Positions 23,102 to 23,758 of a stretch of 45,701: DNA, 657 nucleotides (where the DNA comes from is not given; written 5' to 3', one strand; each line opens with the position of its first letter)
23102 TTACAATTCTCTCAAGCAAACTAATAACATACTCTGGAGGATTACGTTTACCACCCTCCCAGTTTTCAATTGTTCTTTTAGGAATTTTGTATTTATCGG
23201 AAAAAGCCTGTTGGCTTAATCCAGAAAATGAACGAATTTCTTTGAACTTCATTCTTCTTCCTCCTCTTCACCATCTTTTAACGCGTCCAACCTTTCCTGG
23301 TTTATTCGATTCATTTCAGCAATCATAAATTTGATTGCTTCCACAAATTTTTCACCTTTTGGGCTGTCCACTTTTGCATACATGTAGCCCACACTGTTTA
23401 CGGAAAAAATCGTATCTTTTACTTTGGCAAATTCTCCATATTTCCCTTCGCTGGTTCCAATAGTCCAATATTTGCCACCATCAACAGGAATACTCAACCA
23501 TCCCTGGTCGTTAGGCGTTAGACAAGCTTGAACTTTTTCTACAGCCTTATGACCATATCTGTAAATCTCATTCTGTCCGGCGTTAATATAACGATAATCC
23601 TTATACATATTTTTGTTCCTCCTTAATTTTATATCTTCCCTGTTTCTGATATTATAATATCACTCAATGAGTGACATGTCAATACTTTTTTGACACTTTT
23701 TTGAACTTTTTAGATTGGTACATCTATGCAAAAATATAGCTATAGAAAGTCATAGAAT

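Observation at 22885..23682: Opposite-strand, self-contained three-gene HTH cassette inside the head module: candidate anti-defence (acr-aca-like) or toxin-antitoxin/exclusion locus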

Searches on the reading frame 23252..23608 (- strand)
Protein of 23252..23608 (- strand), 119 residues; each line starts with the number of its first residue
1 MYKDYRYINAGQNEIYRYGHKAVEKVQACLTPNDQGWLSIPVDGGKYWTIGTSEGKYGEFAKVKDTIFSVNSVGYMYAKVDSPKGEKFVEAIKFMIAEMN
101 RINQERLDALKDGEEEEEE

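Call 4: search_protein_families(library=pfam, proteins=[window:23252-23608:-], max_evalue=1)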
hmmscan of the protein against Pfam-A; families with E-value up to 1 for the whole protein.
window:23252-23608:- (119 aa): 0 families

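Call 5: search_protein_families(library=phrogs, proteins=[window:23252-23608:-], max_evalue=1)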
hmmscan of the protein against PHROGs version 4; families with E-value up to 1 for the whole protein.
window:23252-23608:- (119 aa): 1 family
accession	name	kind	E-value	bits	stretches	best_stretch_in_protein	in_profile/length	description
phrog_19623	-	head and packaging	0.0075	16.5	1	13-100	210-287/335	virion structural protein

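Call 6: search_protein_families(library=ncbifam, proteins=[window:23252-23608:-], max_evalue=1)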
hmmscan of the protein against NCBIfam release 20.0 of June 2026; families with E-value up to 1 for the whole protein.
window:23252-23608:- (119 aa): 0 families

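Call 7: search_protein_families(library=padloc, proteins=[window:23252-23608:-], max_evalue=1)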
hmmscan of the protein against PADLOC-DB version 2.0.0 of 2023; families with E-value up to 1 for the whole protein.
window:23252-23608:- (119 aa): 0 families

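Call 8: search_solved_structures(query=window:23252-23608:-, max_evalue=10)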
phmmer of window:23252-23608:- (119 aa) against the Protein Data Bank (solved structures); distinct sequences matched with E-value up to 10: 0.

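Call 11: find_homologous_proteins(query=window:23252-23608:-, max_evalue=0.01)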
Query window:23252-23608:- (119 aa): 315 proteins with E <= 0.01 among 322 candidates; the best 120 are listed.
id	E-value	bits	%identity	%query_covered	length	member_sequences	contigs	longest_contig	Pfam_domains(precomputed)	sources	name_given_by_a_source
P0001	7.5e-71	254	96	95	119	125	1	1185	-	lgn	-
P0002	2.6e-54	200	82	93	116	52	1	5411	-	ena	-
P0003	8.3e-52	192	77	98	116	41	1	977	-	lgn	-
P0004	1.1e-51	192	72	92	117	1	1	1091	-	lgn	-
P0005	3.0e-49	184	75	92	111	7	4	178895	-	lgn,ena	-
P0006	7.2e-49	183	73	97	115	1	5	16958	-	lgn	-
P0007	4.0e-48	180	70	97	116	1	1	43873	-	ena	-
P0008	1.4e-47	178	71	98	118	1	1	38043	-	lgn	-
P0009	1.5e-47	178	77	90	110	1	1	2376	-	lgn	-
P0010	1.7e-47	178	77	90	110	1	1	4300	-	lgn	-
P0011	2.8e-47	177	78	90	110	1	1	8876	-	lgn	-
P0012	5.4e-47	177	68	98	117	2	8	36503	-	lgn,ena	-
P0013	1.8e-46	175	68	97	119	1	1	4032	-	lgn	-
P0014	2.3e-46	175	73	91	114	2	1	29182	-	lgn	-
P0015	2.3e-46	175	70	90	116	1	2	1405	-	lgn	-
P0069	7.3e-42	160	65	99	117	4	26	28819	-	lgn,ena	-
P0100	5.4e-40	154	68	88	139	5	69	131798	-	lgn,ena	-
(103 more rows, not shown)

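Call 21: find_encoding_contigs(protein=P0005, flank=6000, max_places=4)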
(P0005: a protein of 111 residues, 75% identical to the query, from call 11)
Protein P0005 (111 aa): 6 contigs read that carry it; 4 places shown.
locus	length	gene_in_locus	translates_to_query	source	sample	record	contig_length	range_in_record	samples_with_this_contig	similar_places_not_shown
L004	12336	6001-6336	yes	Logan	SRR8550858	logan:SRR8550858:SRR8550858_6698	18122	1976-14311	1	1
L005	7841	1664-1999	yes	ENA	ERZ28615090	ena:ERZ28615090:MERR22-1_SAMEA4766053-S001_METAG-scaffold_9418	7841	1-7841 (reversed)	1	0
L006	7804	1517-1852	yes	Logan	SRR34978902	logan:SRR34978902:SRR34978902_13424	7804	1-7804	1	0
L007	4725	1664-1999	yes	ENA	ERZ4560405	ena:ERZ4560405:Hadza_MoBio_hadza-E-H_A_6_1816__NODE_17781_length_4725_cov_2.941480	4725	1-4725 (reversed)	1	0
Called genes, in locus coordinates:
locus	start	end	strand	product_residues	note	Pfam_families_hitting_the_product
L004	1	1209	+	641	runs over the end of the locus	PF00145:DNA_methylase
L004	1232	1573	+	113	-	-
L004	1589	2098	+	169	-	-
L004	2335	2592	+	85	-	-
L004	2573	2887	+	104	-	-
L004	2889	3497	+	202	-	PF00239:Resolvase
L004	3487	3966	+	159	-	PF09643:YopX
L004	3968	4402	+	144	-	-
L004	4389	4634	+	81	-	-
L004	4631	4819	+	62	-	-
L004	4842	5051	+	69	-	-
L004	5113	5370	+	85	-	-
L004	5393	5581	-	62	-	-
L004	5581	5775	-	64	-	-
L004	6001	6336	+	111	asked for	-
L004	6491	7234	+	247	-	PF08281:Sigma70_r4_2 (faint), PF03592:Terminase_2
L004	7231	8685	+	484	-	PF03237:Terminase_6N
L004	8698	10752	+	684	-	PF16510:P22_portal, PF23899:SU10_portal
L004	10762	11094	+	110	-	PF04327:Peptidase_Prp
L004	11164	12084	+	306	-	-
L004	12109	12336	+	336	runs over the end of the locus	PF13252:Phage_capsid_3, PF25209:Phage_capsid_4 (weak)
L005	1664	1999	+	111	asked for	-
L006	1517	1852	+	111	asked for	-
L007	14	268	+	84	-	-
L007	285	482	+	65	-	-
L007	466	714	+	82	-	-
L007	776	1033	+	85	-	-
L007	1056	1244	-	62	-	-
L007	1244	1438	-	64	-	-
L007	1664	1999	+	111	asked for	-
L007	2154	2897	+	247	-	PF08281:Sigma70_r4_2 (faint), PF03592:Terminase_2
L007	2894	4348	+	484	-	PF03237:Terminase_6N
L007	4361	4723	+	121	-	?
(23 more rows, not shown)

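Call 22: find_encoding_contigs(protein=P0100, flank=4000, max_places=5)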
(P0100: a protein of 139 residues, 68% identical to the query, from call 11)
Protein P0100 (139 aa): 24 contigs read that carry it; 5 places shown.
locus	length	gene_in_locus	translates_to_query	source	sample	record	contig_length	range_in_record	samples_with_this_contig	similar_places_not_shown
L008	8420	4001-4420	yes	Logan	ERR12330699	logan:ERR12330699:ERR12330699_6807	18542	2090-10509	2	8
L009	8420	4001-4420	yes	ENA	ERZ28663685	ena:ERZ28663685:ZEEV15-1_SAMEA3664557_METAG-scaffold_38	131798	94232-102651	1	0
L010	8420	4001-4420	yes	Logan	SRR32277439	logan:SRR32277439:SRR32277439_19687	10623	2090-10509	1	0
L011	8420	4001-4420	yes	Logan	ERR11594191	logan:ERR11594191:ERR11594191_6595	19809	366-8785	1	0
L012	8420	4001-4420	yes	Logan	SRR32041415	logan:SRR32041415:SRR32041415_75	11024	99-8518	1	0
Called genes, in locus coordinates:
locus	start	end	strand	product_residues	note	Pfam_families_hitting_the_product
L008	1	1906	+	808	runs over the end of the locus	PF00072:Response_reg, PF00990:GGDEF, PF00563:EAL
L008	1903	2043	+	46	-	-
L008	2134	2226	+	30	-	-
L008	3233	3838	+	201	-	-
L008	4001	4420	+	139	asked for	-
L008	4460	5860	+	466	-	PF05970:PIF1, PF13086:AAA_11 (weak), PF13245:AAA_19, PF13401:AAA_22 (weak), PF13604:AAA_30, PF07728:AAA_5 (faint)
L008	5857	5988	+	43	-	-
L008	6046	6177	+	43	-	-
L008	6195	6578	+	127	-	-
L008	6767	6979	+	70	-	PF12844:HTH_19 (weak), PF13560:HTH_31, PF01381:HTH_3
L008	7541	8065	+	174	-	PF00436:SSB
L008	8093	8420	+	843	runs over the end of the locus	-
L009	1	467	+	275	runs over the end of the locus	PF00528:BPD_transp_1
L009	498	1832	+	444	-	PF01120:Alpha_L_fucos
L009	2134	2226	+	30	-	-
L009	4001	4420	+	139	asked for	-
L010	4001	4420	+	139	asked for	-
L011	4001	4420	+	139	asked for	-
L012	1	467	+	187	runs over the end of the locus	?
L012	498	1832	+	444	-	PF01120:Alpha_L_fucos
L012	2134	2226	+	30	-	-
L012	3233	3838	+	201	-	-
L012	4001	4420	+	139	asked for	-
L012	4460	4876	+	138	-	PF05970:PIF1, PF13086:AAA_11 (weak), PF13604:AAA_30, PF25199:nSTAND_NTPase5 (faint), PF13245:AAA_19, PF13401:AAA_22 (weak), PF07728:AAA_5 (weak)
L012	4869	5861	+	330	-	-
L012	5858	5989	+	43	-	-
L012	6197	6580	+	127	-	-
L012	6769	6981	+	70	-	PF12844:HTH_19 (weak), PF13560:HTH_31, PF01381:HTH_3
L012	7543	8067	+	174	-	PF00436:SSB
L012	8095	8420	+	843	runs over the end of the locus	-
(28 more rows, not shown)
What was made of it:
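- An orfA homologue lies directly upstream of a PIF1-like helicase gene, with an SSB gene nearby, in L008-L012 (call 22).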

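Call 23: find_encoding_contigs(protein=P0069, flank=4000, max_places=5)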
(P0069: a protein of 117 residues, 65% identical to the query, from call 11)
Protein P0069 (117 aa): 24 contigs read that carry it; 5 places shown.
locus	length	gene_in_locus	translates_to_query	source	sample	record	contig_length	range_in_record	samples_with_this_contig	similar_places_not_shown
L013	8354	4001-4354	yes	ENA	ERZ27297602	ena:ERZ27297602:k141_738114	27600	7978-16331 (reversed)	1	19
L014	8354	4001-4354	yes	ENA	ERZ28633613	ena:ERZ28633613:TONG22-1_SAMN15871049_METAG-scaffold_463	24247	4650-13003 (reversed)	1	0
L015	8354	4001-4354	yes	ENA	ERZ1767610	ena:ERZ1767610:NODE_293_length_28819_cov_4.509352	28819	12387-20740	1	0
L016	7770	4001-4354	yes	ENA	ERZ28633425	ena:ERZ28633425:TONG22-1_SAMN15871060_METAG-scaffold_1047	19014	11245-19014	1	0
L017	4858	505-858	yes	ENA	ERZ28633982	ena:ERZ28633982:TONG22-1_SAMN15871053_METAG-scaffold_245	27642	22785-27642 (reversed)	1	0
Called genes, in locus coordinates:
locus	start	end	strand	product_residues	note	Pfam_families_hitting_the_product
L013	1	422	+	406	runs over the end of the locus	PF05709:Sipho_tail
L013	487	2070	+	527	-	PF06605:Prophage_tail (weak)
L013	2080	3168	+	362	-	PF01183:Glyco_hydro_25, PF08291:Peptidase_M15_3 (weak)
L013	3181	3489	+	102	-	-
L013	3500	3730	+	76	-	PF16945:Phage_r1t_holin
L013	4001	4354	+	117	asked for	-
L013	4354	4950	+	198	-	PF01381:HTH_3 (weak)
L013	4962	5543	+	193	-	-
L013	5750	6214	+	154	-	-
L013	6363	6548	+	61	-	-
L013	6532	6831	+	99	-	-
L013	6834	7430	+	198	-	PF27148:Slr1353_N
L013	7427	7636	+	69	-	-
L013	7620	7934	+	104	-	-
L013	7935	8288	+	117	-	PF00436:SSB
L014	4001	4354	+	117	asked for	-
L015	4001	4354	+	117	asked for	-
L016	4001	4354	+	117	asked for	-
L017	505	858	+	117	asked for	-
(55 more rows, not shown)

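Call 35: predict_structure(alignment_id=A1)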
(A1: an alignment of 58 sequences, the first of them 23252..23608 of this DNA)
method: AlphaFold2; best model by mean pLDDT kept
length: 119 residues; sequences in the alignment: 58
mean_pLDDT: 91.3   pTM: 0.81
mean pLDDT of the five models: 91.3, 89.4, 88.2, 85.8, 85.5
residues with pLDDT >= 90: 94; 70-90: 16; 50-70: 9; < 50: 0
segments of 3 or more residues with pLDDT < 50: none
pLDDT, mean of each block of 10 residues (from residue 1): 89 94 96 97 95 79 93 94 97 97 93 69
secondary structure, 60 per line:
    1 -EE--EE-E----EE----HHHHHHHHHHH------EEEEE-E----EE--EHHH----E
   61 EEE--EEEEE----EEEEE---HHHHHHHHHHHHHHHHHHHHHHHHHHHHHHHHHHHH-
elements in order: H20-30 E37-41 E60-63 E66-70 E75-79 H83-118
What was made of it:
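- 23249..23608 (-): orfA, 119 aa, acidic, with a poly-Glu tail. Unknown function; candidate anti-defence effector. AF2 pLDDT 91.3 (call 35).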

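Call 40: fold_search(model_id=the predicted structure, library=pdb)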
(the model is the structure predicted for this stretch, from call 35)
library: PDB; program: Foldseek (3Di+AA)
matches with E <= 10: 87; with E <= 0.001: 0
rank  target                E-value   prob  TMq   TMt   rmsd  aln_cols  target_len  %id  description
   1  1s1s_B                8.8e-01  0.04  0.20  0.18  14.3       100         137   14  Crystal Structure of ZipA in complex with indoloquinolizin 10b (released 2005-01-18)
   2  1y2g_B                1.5e+00  0.03  0.20  0.17  14.2       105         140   14  Crystal STructure of ZipA in complex with an inhibitor (released 2005-03-01)
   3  8w33_B                1.8e+00  0.03  0.20  0.18  12.8       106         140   18  Structure of McrD (methyl-coenzyme M reductase operon protein D) from Methanomassiliicoccus luminyensis (released 2024-07-03)
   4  9y42_I                2.0e+00  0.03  0.20  0.13  14.2        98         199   12  Structure of naked mole-rat ribosome with P/E tRNA and eEF2 (rotated) (released 2026-02-18)
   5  1u27                  2.4e+00  0.04  0.21  0.21   8.6        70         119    8  Triglycine variant of the ARNO Pleckstrin Homology Domain in complex with Ins(1,3,4,5)P4 (released 2005-02-01)
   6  3kd8_B                2.4e+00  0.02  0.19  0.08  13.1       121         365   13  Cofactor-Independent Phosphoglycerate mutase from Thermoplasma Acidophilum DSM 1728 (released 2009-12-01)
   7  3vn5                  2.8e+00  0.03  0.17  0.10  11.3        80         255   11  Crystal structure of Aquifex aeolicus RNase H3 (released 2012-12-26)
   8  7znp                  2.8e+00  0.02  0.19  0.06  17.1       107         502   10  Structure of AmedSP (released 2023-05-10)
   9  4dhj_C                3.0e+00  0.02  0.17  0.14  14.1       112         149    9  The structure of a ceOTUB1 ubiquitin aldehyde UBC13~Ub complex (released 2012-02-22)
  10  3ncr_A                3.2e+00  0.02  0.15  0.16  14.1        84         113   12  GlnK2 from Archaeoglubus fulgidus, ADP complex (released 2010-07-28)
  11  5eu6_D                3.2e+00  0.02  0.17  0.12   9.8        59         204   14  HLA Class I antigen (released 2016-03-02)
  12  1fhw_A                3.4e+00  0.02  0.21  0.21   9.9        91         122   13  Structure of the pleckstrin homology domain from GRP1 in complex with inositol(1,3,4,5,6)pentakisphosphate (released 2000-08-23)
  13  5ndg_m0               3.4e+00  0.01  0.16  0.11  15.1        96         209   14  Crystal structure of geneticin (G418) bound to the yeast 80S ribosome (released 2017-12-13)
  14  9yea_A                3.6e+00  0.01  0.14  0.12  12.6        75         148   16  Structure of the isopeptide bond-linked UbcH5b~Ubiquitin conjugate complex for an M1K/C85K UbcH5b mutant (released 2025-11-05)
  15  8rw1_j                3.9e+00  0.06  0.25  0.13   9.4        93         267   13  Structure of a yeast 48S-AUC preinitiation complex in closed conformation (released 2024-09-11)
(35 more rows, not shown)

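Call 47: fold_search(model_id=the predicted structure, library=viral)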
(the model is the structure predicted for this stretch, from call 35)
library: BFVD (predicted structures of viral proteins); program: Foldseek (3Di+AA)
matches with E <= 10: 152; with E <= 0.001: 0
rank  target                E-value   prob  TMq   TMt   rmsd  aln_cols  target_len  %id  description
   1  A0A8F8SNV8            3.7e-01  0.20  0.31  0.13   7.5       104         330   12  (no name in the UniProt tables at hand)
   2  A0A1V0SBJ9            5.5e-01  0.14  0.27  0.23  16.7        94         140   14  Uncharacterized protein [Catovirus CTV1]
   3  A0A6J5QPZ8            5.9e-01  0.13  0.31  0.11  15.2       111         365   12  Peptidase S74 domain-containing protein [uncultured Caudovirales phage]
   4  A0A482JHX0            7.2e-01  0.07  0.23  0.23  14.4       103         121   24  (no name in the UniProt tables at hand)
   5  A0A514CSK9            7.7e-01  0.15  0.31  0.25  11.0       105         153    8  Uncharacterized protein [Achromobacter phage Motura]
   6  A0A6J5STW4            1.1e+00  0.08  0.24  0.20  12.0        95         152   10  Uncharacterized protein [uncultured Caudovirales phage]
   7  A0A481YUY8            1.2e+00  0.04  0.20  0.03  14.4       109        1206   16  Uncharacterized protein [Marseillevirus LCMAC103]
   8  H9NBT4                1.2e+00  0.05  0.19  0.27  10.8        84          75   12  (no name in the UniProt tables at hand)
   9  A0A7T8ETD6            1.3e+00  0.04  0.22  0.09  11.2       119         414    8  (no name in the UniProt tables at hand)
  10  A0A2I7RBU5            1.3e+00  0.03  0.17  0.21  11.5        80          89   10  (no name in the UniProt tables at hand)
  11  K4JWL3                1.3e+00  0.02  0.19  0.19  14.9       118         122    9  Uncharacterized protein [Caulobacter phage CcrColossus]
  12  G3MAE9                1.4e+00  0.06  0.25  0.24  12.2       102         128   16  Gp408 [Bacillus phage G]
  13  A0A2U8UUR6            1.5e+00  0.05  0.24  0.14  12.4       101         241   19  Uncharacterized protein [Microbacterium phage Hendrix]
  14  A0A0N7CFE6            1.6e+00  0.01  0.11  0.08  12.7        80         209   12  Baseplate wedge subunit [Salmonella phage 38]
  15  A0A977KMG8            1.9e+00  0.05  0.27  0.27  14.5       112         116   14  (no name in the UniProt tables at hand)
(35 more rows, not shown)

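Call 72: search_protein_representatives(alignment_id=A1)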
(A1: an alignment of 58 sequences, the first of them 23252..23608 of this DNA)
Query: 58 sequences, 117 profile positions. Proteins with E-value up to 0.001 (for the whole library): 48; up to 1e-10: 33; up to 1e-30: 7. The best 48 are listed.
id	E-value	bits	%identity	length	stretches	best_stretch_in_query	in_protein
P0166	1.0e-45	170.6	-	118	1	1-116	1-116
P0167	8.5e-38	145.1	-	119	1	1-110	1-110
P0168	1.1e-36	141.5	-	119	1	1-113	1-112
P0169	2.2e-36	140.5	-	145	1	1-100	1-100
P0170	1.3e-34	134.8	-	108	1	9-111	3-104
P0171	5.8e-33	129.5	-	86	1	1-78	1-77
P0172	3.4e-31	123.8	-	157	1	11-106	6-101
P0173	9.6e-30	119.1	-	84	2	1-57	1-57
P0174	9.7e-30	119.1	-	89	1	24-109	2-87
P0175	2.7e-29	117.7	-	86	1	1-62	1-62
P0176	1.5e-28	115.2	-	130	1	1-112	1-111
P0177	2.0e-28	114.9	-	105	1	41-117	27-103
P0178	3.0e-28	114.3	-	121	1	1-113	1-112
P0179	4.8e-27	110.4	-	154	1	4-114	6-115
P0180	8.7e-27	109.6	-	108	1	38-103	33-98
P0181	3.2e-26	107.7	-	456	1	8-109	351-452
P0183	8.0e-26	106.5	-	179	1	7-107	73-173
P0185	8.8e-23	96.6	-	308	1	9-101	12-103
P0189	6.7e-19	84.1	-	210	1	8-116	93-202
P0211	2.7e-04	37.0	-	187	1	16-101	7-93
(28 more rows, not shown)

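Call 73: search_protein_families(library=pfam, proteins=[P0181, P0185, P0189, P0183, P0211, P0172, P0179, P0169], max_evalue=0.01)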
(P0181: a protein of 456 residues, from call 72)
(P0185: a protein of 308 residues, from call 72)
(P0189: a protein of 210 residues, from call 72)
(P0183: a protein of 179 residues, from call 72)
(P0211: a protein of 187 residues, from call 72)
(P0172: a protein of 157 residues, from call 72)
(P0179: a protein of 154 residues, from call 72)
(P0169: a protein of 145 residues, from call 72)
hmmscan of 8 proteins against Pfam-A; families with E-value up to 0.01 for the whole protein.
P0181 (456 aa): 6 families
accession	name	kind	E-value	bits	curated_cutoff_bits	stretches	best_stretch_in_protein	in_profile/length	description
PF13155.12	Toprim_2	-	8.1e-13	49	22.1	1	223-313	1-88/88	Toprim-like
PF01807.25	Zn_ribbon_DnaG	-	6.6e-09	35.9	24.9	1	51-103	43-94/98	CHC2 zinc finger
PF13362.12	Toprim_3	-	3.5e-07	31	27.2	1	223-315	3-91/95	Toprim domain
PF01751.28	Toprim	-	4.1e-06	27.3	23.1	1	223-289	3-89/96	Toprim domain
PF08275.17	DNAG_N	-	0.00013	22.5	26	1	143-176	9-42/128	DNA primase catalytic core, N-terminal domain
PF13662.12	Toprim_4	-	0.0033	18.1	25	0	224-290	5-78/85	Toprim domain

P0185 (308 aa): 0 families

P0189 (210 aa): 0 families

P0183 (179 aa): 0 families

P0211 (187 aa): 0 families

P0172 (157 aa): 0 families

P0179 (154 aa): 0 families

P0169 (145 aa): 0 families

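Call 75: find_encoding_contigs(protein=P0181, flank=5000, max_places=3)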
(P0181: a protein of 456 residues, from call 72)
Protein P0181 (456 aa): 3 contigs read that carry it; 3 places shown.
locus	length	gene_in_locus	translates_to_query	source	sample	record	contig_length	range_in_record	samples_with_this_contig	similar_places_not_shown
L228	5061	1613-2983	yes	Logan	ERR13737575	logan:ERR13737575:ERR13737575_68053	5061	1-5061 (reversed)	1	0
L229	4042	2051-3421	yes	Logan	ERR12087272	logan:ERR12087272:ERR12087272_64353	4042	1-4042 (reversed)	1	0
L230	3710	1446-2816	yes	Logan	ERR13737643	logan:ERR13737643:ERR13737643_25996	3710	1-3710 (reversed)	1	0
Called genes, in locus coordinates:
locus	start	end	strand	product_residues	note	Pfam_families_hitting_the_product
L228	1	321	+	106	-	?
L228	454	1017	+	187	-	PF00239:Resolvase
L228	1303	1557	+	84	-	-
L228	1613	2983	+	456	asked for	PF01807:Zn_ribbon_DnaG, PF01751:Toprim (faint), PF13155:Toprim_2, PF13362:Toprim_3 (weak)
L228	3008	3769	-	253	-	PF02661:Fic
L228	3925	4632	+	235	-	-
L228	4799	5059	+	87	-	?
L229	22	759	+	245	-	-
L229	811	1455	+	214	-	PF00239:Resolvase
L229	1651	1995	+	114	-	-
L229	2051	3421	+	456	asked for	PF01807:Zn_ribbon_DnaG, PF01751:Toprim (faint), PF13155:Toprim_2, PF13362:Toprim_3 (weak)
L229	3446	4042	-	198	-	?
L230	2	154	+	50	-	?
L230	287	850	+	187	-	PF00239:Resolvase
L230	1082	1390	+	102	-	-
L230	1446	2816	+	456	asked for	PF01807:Zn_ribbon_DnaG, PF01751:Toprim (faint), PF13155:Toprim_2, PF13362:Toprim_3 (weak)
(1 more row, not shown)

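Call 84: find_related_loci(query=A1, collection=genome_contigs, flank=4000)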
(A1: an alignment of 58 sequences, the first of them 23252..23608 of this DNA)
Query A1 (119 aa) in genome_contigs; peptide patterns used: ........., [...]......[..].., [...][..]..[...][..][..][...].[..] (x = any residue, [..] = any of these).
78 stretches matched a pattern; 7 encode a relative of the query (tblastn E <= 1e-3); 7 distinct loci.
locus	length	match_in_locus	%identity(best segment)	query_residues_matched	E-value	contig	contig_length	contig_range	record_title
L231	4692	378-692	66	2-106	4e-44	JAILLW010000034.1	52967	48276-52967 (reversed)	MAG: Lachnospiraceae bacterium isolate RUI238 k141_5705599_flag=1_multi=7.9985_len=52967, whole genome shotgun sequence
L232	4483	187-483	65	1-99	4e-41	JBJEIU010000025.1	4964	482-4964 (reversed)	MAG: Hominilimicola sp. isolate PUUB57_bin.024 NODE_11283_length_4964_cov_3.679568, whole genome shotgun sequence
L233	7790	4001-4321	59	1-107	5e-40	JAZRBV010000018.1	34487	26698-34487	MAG: Eubacteriales bacterium isolate T1900045124_TC20190118.MAGScoT_cleanbin_000005 SGB_4856_k141_1579093, whole genome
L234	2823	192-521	57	1-110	6e-40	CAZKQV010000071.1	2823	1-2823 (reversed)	MAG TPA_asm: uncultured Eubacterium sp. isolate SRP222994_co1_310 genome assembly, contig: NODE_62785_length_2823_cov_8.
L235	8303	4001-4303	57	1-101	1e-38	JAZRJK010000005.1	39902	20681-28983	MAG: Candidatus Gastranaerophilaceae bacterium isolate T1900045467_YK20190158.MAGScoT_cleanbin_000009 SGB_7215_k141_7347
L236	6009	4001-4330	50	6-116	4e-32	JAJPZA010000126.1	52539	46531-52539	MAG: Clostridia bacterium isolate AH.B6_2 NODE_22_length_52539_cov_16.997542, whole genome shotgun sequence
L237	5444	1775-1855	70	1-27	3e-8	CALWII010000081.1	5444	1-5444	MAG: uncultured Clostridia bacterium isolate E27__bin311 genome assembly, contig: E27__k127_4101003, whole genome shotgu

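Call 86: search_dna_similar(query=window:23252-23608:-, collection=phages, mode=protein, max_rows=25, max_evalue=0.001)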
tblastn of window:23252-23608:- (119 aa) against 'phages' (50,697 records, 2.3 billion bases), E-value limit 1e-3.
Records with a match: 1; places in all: 1; records where one place covers at least 80% of the query: 1.
Best place of each record, by identity: >=99% 1.
By first word of the organism name: Bacteriophage 1.
By host as written in the record: - 1.
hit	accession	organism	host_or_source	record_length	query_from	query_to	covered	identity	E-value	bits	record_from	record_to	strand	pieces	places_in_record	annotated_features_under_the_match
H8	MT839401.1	Bacteriophage sp.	human fecal samples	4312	1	113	95%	100.0%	2e-71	235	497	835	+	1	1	record has no annotation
